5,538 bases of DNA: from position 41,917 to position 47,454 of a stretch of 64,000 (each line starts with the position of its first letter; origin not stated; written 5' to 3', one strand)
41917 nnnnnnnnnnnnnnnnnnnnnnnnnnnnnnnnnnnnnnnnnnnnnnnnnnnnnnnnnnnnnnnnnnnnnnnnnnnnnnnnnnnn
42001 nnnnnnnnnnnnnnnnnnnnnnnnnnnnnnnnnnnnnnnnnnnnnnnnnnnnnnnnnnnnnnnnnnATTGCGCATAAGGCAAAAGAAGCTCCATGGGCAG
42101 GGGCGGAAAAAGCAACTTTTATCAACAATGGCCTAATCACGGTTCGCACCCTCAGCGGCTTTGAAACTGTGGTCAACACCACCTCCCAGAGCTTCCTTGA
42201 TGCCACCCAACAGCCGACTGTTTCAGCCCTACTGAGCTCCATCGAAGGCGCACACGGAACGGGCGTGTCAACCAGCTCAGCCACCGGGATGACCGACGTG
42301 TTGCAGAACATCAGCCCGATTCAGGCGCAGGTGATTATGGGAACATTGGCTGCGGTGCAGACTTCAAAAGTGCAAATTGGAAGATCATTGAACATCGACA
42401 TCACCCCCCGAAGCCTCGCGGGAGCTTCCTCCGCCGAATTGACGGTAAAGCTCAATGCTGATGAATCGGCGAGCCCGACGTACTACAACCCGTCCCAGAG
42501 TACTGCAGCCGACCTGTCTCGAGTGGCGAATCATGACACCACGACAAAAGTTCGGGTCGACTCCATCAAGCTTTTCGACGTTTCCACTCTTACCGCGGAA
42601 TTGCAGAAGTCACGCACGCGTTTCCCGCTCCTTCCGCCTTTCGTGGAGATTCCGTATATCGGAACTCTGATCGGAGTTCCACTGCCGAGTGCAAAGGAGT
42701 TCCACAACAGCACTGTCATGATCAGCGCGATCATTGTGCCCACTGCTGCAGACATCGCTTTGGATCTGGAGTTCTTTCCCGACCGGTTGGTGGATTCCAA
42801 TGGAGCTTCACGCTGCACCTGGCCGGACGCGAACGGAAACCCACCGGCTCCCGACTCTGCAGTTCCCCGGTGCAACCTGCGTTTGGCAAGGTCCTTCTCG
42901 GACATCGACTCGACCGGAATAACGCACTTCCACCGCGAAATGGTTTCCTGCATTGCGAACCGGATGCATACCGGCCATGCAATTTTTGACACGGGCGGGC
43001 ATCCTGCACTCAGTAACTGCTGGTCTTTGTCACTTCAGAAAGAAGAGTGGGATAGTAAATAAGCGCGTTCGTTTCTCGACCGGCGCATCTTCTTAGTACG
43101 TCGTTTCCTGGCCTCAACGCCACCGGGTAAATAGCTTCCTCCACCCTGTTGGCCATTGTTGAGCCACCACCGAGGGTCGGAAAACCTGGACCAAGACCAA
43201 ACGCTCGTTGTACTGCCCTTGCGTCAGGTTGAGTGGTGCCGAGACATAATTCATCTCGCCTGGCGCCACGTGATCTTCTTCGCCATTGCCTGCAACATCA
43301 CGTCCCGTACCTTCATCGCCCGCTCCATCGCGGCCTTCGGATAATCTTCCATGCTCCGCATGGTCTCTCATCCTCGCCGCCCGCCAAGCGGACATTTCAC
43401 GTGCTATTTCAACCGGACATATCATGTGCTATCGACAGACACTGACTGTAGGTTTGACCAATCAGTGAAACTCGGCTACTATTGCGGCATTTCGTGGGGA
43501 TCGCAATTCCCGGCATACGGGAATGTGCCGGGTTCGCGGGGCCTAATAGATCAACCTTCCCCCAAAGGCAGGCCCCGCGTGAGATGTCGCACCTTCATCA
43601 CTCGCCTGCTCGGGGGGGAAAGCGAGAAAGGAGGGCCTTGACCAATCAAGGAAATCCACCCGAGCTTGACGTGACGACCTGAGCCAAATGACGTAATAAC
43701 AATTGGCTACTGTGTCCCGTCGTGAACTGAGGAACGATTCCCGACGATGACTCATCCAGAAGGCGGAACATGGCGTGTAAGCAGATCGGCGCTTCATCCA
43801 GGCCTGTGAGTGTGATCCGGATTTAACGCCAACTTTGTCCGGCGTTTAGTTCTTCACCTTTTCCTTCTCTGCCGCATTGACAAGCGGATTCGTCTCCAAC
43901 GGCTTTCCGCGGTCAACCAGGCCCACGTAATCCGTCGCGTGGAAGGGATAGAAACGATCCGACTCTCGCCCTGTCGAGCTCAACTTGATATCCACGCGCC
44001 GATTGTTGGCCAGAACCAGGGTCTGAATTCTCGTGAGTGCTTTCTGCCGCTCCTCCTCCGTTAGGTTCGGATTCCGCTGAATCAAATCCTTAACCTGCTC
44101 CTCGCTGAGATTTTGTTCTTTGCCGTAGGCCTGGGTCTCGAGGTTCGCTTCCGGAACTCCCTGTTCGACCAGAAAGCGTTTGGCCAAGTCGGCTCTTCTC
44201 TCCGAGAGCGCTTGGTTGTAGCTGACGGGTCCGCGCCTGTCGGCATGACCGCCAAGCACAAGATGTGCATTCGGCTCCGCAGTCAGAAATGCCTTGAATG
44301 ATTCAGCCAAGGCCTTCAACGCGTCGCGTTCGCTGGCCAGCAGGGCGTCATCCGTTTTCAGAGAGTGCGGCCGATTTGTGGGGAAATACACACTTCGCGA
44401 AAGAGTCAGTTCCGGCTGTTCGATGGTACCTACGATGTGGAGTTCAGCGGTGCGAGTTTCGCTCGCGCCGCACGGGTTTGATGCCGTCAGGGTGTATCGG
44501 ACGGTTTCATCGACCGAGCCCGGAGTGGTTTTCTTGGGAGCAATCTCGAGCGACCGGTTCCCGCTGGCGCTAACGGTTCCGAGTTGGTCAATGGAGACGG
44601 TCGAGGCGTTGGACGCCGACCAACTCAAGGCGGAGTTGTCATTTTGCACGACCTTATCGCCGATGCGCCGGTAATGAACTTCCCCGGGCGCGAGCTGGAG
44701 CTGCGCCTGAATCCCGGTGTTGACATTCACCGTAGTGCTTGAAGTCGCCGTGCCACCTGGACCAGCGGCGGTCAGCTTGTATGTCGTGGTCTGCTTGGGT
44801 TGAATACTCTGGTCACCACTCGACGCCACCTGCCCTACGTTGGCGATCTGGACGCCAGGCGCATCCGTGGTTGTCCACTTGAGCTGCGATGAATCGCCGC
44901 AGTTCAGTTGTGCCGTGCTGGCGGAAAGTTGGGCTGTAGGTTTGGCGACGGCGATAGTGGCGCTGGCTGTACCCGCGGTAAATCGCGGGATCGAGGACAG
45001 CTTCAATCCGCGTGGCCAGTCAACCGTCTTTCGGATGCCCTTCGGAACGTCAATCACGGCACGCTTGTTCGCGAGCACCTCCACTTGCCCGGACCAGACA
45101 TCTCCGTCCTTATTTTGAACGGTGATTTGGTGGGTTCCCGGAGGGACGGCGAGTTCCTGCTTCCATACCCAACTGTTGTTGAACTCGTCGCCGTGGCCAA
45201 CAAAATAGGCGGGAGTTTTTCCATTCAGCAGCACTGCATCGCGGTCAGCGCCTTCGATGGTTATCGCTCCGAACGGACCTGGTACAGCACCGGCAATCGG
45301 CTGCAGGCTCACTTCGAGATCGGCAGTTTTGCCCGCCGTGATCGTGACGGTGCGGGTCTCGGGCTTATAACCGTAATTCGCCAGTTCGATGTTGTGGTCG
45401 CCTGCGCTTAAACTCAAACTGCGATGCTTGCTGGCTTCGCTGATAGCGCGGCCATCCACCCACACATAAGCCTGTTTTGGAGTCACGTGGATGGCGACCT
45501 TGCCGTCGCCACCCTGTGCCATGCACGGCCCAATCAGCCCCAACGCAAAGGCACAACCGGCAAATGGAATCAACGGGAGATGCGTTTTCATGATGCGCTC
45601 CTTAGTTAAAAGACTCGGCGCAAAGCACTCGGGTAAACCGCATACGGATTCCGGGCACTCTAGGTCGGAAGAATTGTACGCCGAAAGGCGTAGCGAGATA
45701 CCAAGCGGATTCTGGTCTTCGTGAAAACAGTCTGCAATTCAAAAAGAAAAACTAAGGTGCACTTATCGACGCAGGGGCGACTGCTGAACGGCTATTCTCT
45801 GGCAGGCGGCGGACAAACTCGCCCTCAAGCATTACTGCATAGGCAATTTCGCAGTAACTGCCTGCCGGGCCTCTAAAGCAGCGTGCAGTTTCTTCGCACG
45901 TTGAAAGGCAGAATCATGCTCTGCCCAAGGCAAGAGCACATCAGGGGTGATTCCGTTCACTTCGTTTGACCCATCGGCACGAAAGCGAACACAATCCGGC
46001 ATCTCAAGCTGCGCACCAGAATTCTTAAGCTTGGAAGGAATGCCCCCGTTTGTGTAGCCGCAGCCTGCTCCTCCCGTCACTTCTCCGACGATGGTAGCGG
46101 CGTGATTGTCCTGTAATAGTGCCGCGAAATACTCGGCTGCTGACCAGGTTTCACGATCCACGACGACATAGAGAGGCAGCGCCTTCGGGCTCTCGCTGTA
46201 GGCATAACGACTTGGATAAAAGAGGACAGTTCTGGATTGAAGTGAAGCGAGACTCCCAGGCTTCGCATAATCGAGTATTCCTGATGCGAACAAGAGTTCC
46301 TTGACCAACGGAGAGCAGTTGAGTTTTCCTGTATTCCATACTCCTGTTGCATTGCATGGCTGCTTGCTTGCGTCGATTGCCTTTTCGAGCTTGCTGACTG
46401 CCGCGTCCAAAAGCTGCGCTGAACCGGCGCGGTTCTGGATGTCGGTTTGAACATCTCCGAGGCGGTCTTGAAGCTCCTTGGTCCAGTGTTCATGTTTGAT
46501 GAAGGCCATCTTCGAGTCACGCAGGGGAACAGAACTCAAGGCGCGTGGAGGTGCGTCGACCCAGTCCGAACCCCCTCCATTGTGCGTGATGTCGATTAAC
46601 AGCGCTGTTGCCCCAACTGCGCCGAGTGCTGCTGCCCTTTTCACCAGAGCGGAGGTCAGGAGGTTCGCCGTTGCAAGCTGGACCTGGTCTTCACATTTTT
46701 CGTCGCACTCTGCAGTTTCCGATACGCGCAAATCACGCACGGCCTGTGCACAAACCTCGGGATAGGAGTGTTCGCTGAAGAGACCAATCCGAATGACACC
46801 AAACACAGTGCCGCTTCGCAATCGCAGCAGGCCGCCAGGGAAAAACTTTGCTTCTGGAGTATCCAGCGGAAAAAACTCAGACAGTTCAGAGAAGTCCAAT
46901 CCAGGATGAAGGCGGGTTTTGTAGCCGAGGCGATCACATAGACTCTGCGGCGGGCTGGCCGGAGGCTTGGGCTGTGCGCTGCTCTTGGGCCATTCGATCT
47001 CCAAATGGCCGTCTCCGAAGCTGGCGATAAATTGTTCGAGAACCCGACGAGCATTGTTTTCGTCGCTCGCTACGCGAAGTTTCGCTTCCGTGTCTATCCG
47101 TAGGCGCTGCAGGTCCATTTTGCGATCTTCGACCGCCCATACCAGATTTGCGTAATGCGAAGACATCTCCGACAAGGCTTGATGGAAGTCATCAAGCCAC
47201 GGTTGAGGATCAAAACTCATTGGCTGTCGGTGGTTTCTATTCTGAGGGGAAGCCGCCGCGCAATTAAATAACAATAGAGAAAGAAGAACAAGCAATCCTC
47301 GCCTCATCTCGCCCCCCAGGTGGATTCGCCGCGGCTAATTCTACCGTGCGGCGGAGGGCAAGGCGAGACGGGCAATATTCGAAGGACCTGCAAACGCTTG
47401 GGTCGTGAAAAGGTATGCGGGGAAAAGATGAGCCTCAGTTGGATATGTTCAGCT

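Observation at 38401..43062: Orphan three-gene envelope module built around a giant, highly divergent secretin-like protein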

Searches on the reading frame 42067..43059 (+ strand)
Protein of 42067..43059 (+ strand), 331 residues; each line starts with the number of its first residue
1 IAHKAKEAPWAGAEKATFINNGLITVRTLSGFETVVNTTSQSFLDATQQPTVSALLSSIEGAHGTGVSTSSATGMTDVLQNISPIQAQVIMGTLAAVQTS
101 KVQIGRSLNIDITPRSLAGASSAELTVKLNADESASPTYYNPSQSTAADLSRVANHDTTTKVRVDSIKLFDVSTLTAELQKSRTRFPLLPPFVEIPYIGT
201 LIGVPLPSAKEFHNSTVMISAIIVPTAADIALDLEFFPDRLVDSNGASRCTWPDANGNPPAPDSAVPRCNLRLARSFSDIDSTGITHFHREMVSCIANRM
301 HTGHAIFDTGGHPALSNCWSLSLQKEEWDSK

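Call 64: predict_structure(alignment_id=A4)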
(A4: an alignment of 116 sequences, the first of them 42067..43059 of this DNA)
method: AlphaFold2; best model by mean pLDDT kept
length: 331 residues; sequences in the alignment: 116
mean_pLDDT: 78.3   pTM: 0.59
mean pLDDT of the five models: 78.3, 78.3, 77.4, 77.3, 75.7
residues with pLDDT >= 90: 27; 70-90: 241; 50-70: 58; < 50: 5
segments of 3 or more residues with pLDDT < 50: 1-4
pLDDT, mean of each block of 10 residues (from residue 1): 50 61 74 88 82 80 65 57 75 78 88 82 87 87 78 85 76 68 83 76 83 73 72 80 86 86 89 86 82 88 87 89 67 47
secondary structure, 60 per line:
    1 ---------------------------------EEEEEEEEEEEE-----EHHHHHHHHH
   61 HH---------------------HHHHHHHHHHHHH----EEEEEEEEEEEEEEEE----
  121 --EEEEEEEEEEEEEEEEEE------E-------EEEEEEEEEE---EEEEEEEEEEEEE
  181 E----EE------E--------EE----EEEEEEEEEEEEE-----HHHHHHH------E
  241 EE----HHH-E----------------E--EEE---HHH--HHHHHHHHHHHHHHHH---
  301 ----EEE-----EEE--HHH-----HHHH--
elements in order: E34-45 H52-62 H84-96 E101-116 E123-140 E155-164 E168-181 E209-221 H227-233 E240-242 E271-273 H282-297 E305-307 E313-315 H326-329

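Call 66: fold_search(model_id=the predicted structure, library=pdb)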
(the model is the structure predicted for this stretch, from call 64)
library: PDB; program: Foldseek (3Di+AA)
matches with E <= 10: 188; with E <= 0.001: 0
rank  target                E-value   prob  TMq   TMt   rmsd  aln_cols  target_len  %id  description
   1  7ah9_5B               7.6e-03  0.98  0.21  0.15  14.2       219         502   14  Substrate-engaged type 3 secretion system needle complex from Salmonella enterica typhimurium - SpaR state 1 (released 2021-03-17)
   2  7ah9_5O               8.0e-03  0.98  0.20  0.14  14.0       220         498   13  Substrate-engaged type 3 secretion system needle complex from Salmonella enterica typhimurium - SpaR state 1 (released 2021-03-17)
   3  7ah9_5D               8.5e-03  0.98  0.21  0.14  14.0       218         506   14  Substrate-engaged type 3 secretion system needle complex from Salmonella enterica typhimurium - SpaR state 1 (released 2021-03-17)
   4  7ah9_5P               9.4e-03  0.93  0.20  0.14  13.7       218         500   14  Substrate-engaged type 3 secretion system needle complex from Salmonella enterica typhimurium - SpaR state 1 (released 2021-03-17)
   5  7ah9_5J               1.3e-02  0.90  0.19  0.14  14.7       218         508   13  Substrate-engaged type 3 secretion system needle complex from Salmonella enterica typhimurium - SpaR state 1 (released 2021-03-17)
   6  7ah9_5G               1.6e-02  0.97  0.23  0.16  12.9       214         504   14  Substrate-engaged type 3 secretion system needle complex from Salmonella enterica typhimurium - SpaR state 1 (released 2021-03-17)
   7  7ah9_5M               1.8e-02  0.90  0.20  0.14  13.9       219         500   15  Substrate-engaged type 3 secretion system needle complex from Salmonella enterica typhimurium - SpaR state 1 (released 2021-03-17)
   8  7ah9_5N               1.9e-02  0.96  0.21  0.15  12.9       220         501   13  Substrate-engaged type 3 secretion system needle complex from Salmonella enterica typhimurium - SpaR state 1 (released 2021-03-17)
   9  6dv3_A                3.1e-02  0.91  0.21  0.15  14.1       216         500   15  Structure of the Salmonella SPI-1 type III secretion injectisome secretin InvG in the open gate state (released 2018-10-03)
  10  6dv6_A                3.1e-02  0.90  0.21  0.20  14.1       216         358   15  Structure of the Salmonella SPI-1 type III secretion injectisome secretin InvG (residues 176-end) in the open gate sta (released 2018-10-03)
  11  6q15_B                3.7e-02  0.87  0.21  0.15  13.7       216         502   15  Structure of the Salmonella SPI-1 injectisome needle complex (released 2019-10-23)
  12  7ah9_5C               4.6e-02  0.77  0.21  0.15  13.8       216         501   16  Substrate-engaged type 3 secretion system needle complex from Salmonella enterica typhimurium - SpaR state 1 (released 2021-03-17)
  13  7ah9_5E               7.5e-02  0.82  0.21  0.15  13.7       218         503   14  Substrate-engaged type 3 secretion system needle complex from Salmonella enterica typhimurium - SpaR state 1 (released 2021-03-17)
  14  6q15_A                8.4e-02  0.80  0.21  0.15  13.3       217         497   15  Structure of the Salmonella SPI-1 injectisome needle complex (released 2019-10-23)
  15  5w68_A                1.2e-01  0.87  0.20  0.19  11.8       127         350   19  Type II secretin from Enteropathogenic Escherichia coli - GspD (released 2017-11-15)
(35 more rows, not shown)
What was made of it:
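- On Secretin superfamily: The same holds for an independent sub-model (call 66).
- An independent model of aa 800-1130 has secretins as its top 16 matches (calls 64, 66).
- Tried and rejected: Secretins stayed on top but E-values were weaker (about 8e-3) and TM was about 0.2 (call 66), probably because the N3-like domain and first core strand were cut off.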

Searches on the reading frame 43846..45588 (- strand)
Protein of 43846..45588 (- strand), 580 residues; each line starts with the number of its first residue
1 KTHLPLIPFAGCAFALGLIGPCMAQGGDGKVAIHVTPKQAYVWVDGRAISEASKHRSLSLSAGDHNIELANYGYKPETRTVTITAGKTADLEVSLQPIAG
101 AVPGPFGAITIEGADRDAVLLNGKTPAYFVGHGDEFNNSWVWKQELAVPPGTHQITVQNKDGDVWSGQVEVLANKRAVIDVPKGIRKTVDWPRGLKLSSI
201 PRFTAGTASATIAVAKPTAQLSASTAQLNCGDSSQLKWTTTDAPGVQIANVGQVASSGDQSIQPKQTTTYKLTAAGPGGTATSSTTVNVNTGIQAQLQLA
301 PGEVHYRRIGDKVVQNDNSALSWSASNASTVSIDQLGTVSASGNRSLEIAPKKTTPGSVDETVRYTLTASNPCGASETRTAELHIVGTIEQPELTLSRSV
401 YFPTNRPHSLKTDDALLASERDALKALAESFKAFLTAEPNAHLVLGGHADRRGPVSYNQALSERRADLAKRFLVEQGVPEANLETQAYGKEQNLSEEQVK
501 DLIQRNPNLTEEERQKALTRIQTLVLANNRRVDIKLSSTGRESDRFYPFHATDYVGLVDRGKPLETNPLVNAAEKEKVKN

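Call 20: search_protein_families(library=pfam, proteins=[window:43846-45588:-], max_evalue=0.001)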
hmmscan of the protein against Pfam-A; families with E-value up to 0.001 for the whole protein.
window:43846-45588:- (580 aa): 4 families
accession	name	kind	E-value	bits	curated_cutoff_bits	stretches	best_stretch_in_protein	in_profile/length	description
PF00691.25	OmpA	-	6.2e-14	52.6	27.2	1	416-501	9-92/98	OmpA family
PF08308.17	PEGA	-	5e-08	33.2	20.8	1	30-97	3-69/71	PEGA domain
PF13620.12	CarboxypepD_reg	-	3.1e-05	24.7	32.3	0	59-96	44-82/82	Carboxypeptidase regulatory-like domain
PF07564.17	DUF1542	-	0.00075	19.9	24.3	0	497-525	14-42/77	Domain of Unknown Function (DUF1542)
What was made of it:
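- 43846..45591 (-): Convergent PEGA/OmpA-domain gene, a syntenic neighbour of g3. Pfam OmpA and PEGA (call 20).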

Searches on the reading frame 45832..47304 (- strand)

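Call 20: search_protein_families(library=pfam, proteins=[window:45832-47304:-], max_evalue=0.001)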
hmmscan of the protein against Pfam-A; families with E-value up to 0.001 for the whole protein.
window:45832-47304:- (490 aa): 1 family
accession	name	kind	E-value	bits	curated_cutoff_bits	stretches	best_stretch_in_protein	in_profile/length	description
PF03572.23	Peptidase_S41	-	9.9e-15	54.9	24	1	220-456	18-163/165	Peptidase family S41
